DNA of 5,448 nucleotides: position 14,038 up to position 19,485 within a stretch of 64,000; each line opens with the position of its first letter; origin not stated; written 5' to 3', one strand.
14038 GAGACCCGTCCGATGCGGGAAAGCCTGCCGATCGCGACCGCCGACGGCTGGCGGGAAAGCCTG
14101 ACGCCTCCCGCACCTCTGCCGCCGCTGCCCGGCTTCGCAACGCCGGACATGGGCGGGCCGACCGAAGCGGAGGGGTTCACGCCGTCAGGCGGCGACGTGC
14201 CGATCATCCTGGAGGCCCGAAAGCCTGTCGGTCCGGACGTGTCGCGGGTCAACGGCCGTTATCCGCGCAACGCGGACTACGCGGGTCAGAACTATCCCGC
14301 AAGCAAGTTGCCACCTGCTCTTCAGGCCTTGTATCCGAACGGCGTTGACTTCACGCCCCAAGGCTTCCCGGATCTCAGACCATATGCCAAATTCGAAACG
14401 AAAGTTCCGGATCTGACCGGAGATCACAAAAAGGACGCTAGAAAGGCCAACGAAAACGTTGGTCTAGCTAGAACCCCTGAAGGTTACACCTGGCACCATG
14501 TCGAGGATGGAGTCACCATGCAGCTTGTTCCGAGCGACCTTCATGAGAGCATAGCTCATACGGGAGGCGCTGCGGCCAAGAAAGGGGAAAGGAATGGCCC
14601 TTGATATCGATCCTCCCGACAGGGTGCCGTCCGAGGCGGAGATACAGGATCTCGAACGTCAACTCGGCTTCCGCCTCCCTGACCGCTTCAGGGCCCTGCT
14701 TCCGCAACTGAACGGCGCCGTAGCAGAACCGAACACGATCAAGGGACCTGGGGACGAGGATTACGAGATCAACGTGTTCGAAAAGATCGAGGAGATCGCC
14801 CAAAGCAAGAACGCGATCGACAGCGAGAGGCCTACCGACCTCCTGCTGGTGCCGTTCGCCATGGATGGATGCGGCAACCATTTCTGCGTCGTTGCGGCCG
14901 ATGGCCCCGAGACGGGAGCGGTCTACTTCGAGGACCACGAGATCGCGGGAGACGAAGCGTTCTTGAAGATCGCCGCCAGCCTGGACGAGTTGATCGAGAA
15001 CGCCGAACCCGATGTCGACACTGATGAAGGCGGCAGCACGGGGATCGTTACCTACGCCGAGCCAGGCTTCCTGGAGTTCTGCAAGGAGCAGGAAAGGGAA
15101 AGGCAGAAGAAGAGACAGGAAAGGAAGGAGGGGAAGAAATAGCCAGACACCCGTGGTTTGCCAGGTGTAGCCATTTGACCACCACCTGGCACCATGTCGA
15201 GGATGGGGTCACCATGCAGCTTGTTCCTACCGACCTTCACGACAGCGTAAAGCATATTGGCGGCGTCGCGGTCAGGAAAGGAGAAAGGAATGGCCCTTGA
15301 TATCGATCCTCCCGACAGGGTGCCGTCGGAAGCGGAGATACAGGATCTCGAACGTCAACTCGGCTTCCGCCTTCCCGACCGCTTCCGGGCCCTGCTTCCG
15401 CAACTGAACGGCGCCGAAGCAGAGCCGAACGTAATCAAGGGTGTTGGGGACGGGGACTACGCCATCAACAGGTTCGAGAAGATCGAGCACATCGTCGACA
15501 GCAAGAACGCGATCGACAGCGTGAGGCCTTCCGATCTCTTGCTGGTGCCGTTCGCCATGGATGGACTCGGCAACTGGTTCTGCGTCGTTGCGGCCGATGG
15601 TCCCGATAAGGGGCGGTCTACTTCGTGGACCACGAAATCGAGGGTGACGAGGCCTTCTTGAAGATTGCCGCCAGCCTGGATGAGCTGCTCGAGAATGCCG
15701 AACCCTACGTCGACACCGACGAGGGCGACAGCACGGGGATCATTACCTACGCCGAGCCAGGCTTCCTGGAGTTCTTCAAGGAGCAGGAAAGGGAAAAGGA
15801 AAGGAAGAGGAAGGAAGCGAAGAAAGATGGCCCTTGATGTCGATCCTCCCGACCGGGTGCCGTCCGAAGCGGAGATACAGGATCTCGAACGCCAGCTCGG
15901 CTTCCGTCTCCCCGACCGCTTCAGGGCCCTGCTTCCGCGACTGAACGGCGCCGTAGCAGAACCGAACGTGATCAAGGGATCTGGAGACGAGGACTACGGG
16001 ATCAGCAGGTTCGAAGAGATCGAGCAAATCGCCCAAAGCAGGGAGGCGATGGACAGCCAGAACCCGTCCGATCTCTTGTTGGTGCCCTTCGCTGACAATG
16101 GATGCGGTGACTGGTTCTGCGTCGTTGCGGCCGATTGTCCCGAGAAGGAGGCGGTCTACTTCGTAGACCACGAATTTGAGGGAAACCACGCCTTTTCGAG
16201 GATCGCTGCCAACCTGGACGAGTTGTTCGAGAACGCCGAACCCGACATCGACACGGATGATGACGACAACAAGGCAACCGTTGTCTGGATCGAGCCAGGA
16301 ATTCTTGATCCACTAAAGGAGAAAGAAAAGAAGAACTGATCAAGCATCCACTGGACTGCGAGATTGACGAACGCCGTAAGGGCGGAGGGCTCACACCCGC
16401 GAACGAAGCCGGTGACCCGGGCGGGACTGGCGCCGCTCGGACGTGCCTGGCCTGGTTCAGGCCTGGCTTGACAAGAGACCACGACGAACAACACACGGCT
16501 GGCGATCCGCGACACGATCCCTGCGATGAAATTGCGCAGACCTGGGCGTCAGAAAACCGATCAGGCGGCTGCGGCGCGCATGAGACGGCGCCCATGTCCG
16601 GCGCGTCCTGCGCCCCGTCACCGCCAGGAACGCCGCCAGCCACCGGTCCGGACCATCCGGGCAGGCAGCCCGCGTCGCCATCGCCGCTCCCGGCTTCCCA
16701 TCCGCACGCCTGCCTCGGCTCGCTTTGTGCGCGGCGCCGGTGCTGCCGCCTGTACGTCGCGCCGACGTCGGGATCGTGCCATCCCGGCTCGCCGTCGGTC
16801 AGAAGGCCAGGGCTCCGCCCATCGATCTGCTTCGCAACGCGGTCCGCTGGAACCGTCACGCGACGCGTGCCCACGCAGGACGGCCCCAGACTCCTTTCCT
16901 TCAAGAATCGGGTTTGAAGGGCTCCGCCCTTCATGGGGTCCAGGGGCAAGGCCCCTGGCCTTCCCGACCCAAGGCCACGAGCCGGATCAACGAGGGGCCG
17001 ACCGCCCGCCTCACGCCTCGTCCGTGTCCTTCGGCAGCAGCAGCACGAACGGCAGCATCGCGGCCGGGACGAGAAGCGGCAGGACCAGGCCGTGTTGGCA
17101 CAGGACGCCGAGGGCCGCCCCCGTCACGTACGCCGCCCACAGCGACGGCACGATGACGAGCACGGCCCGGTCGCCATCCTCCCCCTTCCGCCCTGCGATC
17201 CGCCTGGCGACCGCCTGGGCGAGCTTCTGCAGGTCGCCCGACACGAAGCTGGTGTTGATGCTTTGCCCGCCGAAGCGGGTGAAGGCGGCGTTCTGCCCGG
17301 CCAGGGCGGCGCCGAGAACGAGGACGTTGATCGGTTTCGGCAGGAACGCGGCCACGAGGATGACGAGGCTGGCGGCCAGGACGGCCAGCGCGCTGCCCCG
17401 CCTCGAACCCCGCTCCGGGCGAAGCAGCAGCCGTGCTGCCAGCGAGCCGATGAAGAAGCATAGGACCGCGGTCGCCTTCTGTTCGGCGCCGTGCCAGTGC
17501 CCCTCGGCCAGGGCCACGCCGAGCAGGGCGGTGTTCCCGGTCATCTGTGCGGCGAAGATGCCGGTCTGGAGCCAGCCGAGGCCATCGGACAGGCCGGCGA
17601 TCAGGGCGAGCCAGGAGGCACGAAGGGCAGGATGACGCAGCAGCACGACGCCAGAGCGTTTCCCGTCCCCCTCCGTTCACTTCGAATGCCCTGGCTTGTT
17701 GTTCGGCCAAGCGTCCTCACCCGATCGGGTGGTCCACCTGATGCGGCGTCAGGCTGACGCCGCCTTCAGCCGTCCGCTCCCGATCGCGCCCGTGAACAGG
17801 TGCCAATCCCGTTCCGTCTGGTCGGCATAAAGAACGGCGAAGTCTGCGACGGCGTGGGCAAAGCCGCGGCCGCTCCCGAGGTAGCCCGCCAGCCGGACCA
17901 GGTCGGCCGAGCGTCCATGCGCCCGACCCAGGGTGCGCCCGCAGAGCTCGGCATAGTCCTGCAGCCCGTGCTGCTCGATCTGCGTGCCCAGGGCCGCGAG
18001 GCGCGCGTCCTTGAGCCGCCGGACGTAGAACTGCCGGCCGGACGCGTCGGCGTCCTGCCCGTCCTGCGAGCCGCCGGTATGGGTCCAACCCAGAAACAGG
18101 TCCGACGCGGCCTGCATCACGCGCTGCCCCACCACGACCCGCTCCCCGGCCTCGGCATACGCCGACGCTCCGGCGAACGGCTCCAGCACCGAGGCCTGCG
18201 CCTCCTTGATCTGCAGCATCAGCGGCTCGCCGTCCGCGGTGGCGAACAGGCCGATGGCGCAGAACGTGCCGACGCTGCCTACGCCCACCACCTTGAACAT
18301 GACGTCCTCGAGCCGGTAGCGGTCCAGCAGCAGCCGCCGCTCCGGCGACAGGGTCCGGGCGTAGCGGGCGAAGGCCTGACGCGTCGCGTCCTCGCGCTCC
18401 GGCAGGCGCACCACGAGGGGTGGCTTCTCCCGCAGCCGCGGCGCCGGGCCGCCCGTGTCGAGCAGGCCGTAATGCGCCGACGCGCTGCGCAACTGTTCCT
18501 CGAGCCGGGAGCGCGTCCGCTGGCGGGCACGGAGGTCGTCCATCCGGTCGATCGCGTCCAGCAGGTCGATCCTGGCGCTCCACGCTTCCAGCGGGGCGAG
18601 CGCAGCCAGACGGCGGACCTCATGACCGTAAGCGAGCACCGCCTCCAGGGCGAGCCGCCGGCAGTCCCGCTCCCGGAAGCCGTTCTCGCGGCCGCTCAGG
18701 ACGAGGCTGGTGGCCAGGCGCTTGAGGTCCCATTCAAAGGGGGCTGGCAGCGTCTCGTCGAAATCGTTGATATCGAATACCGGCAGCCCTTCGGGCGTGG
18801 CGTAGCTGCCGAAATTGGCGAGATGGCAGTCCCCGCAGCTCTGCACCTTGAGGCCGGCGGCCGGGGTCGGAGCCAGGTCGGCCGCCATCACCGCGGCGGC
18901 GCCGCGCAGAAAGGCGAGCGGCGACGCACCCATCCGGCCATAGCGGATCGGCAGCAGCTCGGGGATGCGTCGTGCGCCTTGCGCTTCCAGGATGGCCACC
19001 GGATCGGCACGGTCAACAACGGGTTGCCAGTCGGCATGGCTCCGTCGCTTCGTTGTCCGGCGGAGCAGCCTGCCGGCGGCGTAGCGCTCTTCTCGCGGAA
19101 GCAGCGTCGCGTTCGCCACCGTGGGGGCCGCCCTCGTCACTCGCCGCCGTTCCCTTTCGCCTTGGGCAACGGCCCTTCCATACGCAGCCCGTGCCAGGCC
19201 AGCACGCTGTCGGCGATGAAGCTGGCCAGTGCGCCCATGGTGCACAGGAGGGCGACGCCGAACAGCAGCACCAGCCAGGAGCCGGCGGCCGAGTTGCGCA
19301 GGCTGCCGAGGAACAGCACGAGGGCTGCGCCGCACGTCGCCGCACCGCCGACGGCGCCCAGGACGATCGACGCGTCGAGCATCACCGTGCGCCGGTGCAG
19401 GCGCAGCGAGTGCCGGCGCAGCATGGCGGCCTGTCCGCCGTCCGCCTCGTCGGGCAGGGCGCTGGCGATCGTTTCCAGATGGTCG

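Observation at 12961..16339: Polymorphic-toxin locus: WHH-type HNH/EndoVII nuclease toxin plus a three-copy SUKH (SMI1/KNR4) immunity array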

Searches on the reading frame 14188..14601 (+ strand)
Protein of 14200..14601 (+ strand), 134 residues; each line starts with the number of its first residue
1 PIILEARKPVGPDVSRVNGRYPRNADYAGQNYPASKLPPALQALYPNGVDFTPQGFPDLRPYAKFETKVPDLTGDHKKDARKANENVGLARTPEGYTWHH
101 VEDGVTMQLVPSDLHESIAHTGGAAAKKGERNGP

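Call 32: search_solved_structures(query=window:14200-14601:+, max_evalue=1, show_alignments=2)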
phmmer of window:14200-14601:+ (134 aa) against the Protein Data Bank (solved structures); distinct sequences matched with E-value up to 1: 5.
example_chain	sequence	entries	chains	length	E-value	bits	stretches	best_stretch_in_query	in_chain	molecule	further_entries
8bd1_A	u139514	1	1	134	1.3e-12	51.3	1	48-125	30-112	Type IV secretion protein Rhs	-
8h8a_B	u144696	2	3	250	1.3e-11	48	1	48-129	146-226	C-terminal peptide from Putative Rhs-family protein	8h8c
8h8b_A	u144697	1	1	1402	1.3e-10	44.8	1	48-129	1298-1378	Putative Rhs-family protein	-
3mk7_B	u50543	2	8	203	0.84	13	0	6-56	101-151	Cytochrome c oxidase, cbb3-type, subunit O | Cbb3-type cytochrome c oxidase subunit II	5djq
9g6b_B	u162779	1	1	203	0.88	12.9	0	6-56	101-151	Cbb3-type cytochrome c oxidase subunit II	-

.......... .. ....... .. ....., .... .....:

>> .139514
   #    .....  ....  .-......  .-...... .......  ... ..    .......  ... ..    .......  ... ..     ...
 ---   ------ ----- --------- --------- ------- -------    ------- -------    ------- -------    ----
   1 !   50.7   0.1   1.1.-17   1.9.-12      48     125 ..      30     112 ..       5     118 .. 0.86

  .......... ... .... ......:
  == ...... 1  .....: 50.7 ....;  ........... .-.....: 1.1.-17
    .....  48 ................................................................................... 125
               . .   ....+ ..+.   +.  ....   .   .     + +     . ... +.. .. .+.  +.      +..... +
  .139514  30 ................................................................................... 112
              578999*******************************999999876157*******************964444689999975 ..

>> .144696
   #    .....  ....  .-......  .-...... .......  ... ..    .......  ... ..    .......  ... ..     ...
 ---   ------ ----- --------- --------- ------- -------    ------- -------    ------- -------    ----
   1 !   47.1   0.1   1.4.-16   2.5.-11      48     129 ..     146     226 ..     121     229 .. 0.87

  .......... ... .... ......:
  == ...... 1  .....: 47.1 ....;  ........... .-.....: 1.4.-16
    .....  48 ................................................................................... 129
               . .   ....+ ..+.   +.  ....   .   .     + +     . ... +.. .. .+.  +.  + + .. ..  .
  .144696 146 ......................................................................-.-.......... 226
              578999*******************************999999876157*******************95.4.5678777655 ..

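Call 93: predict_structure(alignment_id=A4)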
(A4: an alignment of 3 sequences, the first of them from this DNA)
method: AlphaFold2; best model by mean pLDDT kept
length: 138 residues; sequences in the alignment: 3
mean_pLDDT: 54.2   pTM: 0.46
mean pLDDT of the five models: 54.2, 53.3, 51.6, 51.0, 50.6
residues with pLDDT >= 90: 0; 70-90: 41; 50-70: 32; < 50: 65
segments of 3 or more residues with pLDDT < 50: 1-35, 54-65, 121-138
pLDDT, mean of each block of 10 residues (from residue 1): 38 34 33 47 57 45 51 77 82 74 73 67 39 35
secondary structure, 60 per line:
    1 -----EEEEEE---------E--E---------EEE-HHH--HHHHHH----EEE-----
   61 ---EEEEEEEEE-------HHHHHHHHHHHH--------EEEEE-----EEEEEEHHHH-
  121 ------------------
elements in order: E6-11 E34-36 H43-48 E53-55 E64-72 H80-91 E100-104 E110-115 H116-119

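Call 95: fold_search(model_id=the predicted structure, library=pdb)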
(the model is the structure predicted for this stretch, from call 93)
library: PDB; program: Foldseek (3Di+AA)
matches with E <= 10: 808; with E <= 0.001: 0
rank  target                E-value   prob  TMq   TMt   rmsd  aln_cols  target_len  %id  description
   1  8bd1_A                4.2e-02  0.95  0.40  0.44   8.5       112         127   34  Crystal structure of the RhsPWHH-RhsPI toxin-immunity pair (released 2022-11-30)
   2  6w4o_O                3.3e-01  0.14  0.20  0.11   6.9        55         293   22  CaMKII alpha-30 Cryo-EM reconstruction (released 2020-07-15)
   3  2vz6_B                4.9e-01  0.14  0.20  0.11   7.2        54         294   20  Structure of human calcium calmodulin dependent protein kinase type II alpha (CAMK2A) in complex with Indirubin E804 (released 2008-08-26)
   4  5vlo_A                4.9e-01  0.12  0.19  0.11   6.7        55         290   24  The structure of human CamKII with bound inhibitor (released 2017-08-23)
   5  9ux0_C                5.2e-01  0.28  0.22  0.23   6.2        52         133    8  Crystal structure of the virulence effector VepA in complex with its secretion chaperone VecA (released 2025-06-25)
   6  2vz6_A                5.2e-01  0.15  0.20  0.11   7.1        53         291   13  Structure of human calcium calmodulin dependent protein kinase type II alpha (CAMK2A) in complex with Indirubin E804 (released 2008-08-26)
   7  6z4b_A                5.6e-01  0.11  0.20  0.12   7.8        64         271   16  Crystal Structure of EGFR-T790M/V948R in Complex with Osimertinib and EAI045 (released 2020-11-11)
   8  7b56_B                6.0e-01  0.14  0.20  0.10   7.3        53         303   13  Crystal structure of CaMKII-actinin complex bound to AMPPNP (released 2022-06-22)
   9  4g0w_A                7.2e-01  0.08  0.19  0.06   9.7        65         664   14  Human topoisomerase iibeta in complex with DNA and ametantrone (released 2013-07-17)
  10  6zon_z                8.2e-01  0.09  0.19  0.21   6.5        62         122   11  SARS-CoV-2 Nsp1 bound to a human 43S preinitiation ribosome complex - state 1 (released 2020-07-29)
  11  6xl4_D                8.2e-01  0.08  0.19  0.11   7.3        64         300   17  EGFR(T790M/V948R) in complex with AZD9291 and DDC4002 (released 2021-06-30)
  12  6bab_A                8.2e-01  0.08  0.18  0.11   7.3        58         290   16  The structure of human CamKII with bound inhibitor (released 2017-11-29)
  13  3eno_D                8.2e-01  0.06  0.17  0.27   8.7        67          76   19  Crystal structure of Pyrococcus furiosus Pcc1 in complex with Thermoplasma acidophilum Kae1 (released 2008-10-28)
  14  9xpg_C                8.2e-01  0.02  0.13  0.07  20.7        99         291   11  The structure of gp139 protein of phage phikz (released 2026-02-11)
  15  4m7i                  8.8e-01  0.11  0.21  0.13   7.0        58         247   17  Crystal Structure of GSK6157 Bound to PERK (R587-R1092, delete A660-T867) at 2.34A Resolution (released 2014-09-03)
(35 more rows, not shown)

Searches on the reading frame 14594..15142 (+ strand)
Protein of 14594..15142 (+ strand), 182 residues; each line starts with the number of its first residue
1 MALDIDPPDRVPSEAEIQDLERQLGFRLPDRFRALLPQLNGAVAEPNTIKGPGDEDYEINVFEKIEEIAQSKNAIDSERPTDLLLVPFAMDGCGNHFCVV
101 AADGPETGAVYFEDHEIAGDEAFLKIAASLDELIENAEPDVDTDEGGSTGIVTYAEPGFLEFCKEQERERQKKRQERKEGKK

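Call 3: search_protein_families(library=pfam, proteins=[window:14594-15142:+], max_evalue=0.1)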
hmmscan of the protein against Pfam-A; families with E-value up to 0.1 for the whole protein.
window:14594-15142:+ (182 aa): 3 families
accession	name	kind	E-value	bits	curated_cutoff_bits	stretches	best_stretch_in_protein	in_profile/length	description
PF09346.15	SMI1_KNR4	-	4.7e-19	69.7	25.4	1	13-135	3-124/125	SMI1 / KNR4 family (SUKH-1)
PF14568.11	SUKH_6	-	2.2e-16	60.9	27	1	14-134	1-119/119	SMI1-KNR4 cell-wall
PF14567.11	SUKH_5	-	1.7e-07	31.5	27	1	11-118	21-123/142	SMI1-KNR4 cell-wall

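Call 8: find_encoding_contigs(protein=window:14594-15142:+, flank=10000, max_places=6)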
Protein window:14594-15142:+ (182 aa): no gene with exactly this product is on record in the collection.

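Call 69: search_protein_families(library=ncbifam, proteins=[window:14594-15142:+], max_evalue=0.1)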
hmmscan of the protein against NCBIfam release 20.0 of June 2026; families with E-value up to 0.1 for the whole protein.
window:14594-15142:+ (182 aa): 0 families

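Call 85: search_protein_families(library=padloc, proteins=[window:14594-15142:+], max_evalue=0.01)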
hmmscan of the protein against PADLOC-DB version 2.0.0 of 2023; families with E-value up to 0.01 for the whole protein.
window:14594-15142:+ (182 aa): 1 family
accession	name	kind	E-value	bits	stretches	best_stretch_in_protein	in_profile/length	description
PDLC04629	PDC-M40A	-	5e-06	24.4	0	4-45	22-60/169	-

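Call 86: search_protein_families(library=phrogs, proteins=[window:14594-15142:+], max_evalue=0.01)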
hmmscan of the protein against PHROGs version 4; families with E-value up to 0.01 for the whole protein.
window:14594-15142:+ (182 aa): 1 family
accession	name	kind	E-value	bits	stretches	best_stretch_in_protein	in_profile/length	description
phrog_25556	-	unknown function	8.1e-08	33.5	1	12-145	25-171/188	-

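Call 96: search_solved_structures(query=window:14594-15139:+, max_evalue=0.01, show_alignments=1)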
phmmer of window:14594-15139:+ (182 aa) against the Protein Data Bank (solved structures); distinct sequences matched with E-value up to 0.01: 0.

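Call 98: search_solved_structures(query=A6, max_evalue=1, show_alignments=0)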
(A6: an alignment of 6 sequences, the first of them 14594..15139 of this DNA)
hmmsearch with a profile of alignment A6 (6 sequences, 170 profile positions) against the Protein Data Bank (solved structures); distinct sequences matched with E-value up to 1: 1.
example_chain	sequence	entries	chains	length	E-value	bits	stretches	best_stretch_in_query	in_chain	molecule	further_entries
9evs_j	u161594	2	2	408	0.32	14.2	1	115-162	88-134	mS76 (rPPR1)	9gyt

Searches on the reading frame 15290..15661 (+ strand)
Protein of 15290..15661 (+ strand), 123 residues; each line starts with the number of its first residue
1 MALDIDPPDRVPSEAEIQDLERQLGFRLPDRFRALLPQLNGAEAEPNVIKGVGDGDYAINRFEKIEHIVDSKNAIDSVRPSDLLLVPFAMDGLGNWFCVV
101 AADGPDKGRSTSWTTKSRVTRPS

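Call 3: search_protein_families(library=pfam, proteins=[window:15290-15661:+], max_evalue=0.1)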
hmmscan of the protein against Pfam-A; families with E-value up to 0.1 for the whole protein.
window:15290-15661:+ (123 aa): 4 families
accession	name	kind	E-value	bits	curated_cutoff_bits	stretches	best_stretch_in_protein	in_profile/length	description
PF09346.15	SMI1_KNR4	-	1.4e-14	55.2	25.4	1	13-108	3-101/125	SMI1 / KNR4 family (SUKH-1)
PF14568.11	SUKH_6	-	3e-11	44.3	27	1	14-101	1-88/119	SMI1-KNR4 cell-wall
PF14567.11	SUKH_5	-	1.7e-05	25.1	27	1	11-114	21-119/142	SMI1-KNR4 cell-wall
PF18557.6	NepR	-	0.084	13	25.7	0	28-42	20-34/35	Anti-sigma factor NepR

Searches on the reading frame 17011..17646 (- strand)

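Call 18: search_protein_families(library=pfam, proteins=[window:17011-17646:-], max_evalue=0.001)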
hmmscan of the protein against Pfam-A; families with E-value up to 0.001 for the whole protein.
window:17011-17646:- (211 aa): 1 family
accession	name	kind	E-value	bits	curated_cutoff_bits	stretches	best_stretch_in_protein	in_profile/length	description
PF06912.16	DUF1275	-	3.3e-31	109.1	25.4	1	12-203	4-192/193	Protein of unknown function (DUF1275)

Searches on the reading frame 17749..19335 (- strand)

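Call 18: search_protein_families(library=pfam, proteins=[window:17749-19335:-], max_evalue=0.001)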
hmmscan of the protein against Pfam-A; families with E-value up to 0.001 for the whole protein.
window:17749-19335:- (528 aa): 1 family
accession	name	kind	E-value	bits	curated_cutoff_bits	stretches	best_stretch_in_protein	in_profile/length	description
PF10009.15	DUF2252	-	3.8e-129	431.6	22.3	1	123-515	1-390/392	Uncharacterized protein conserved in bacteria (DUF2252)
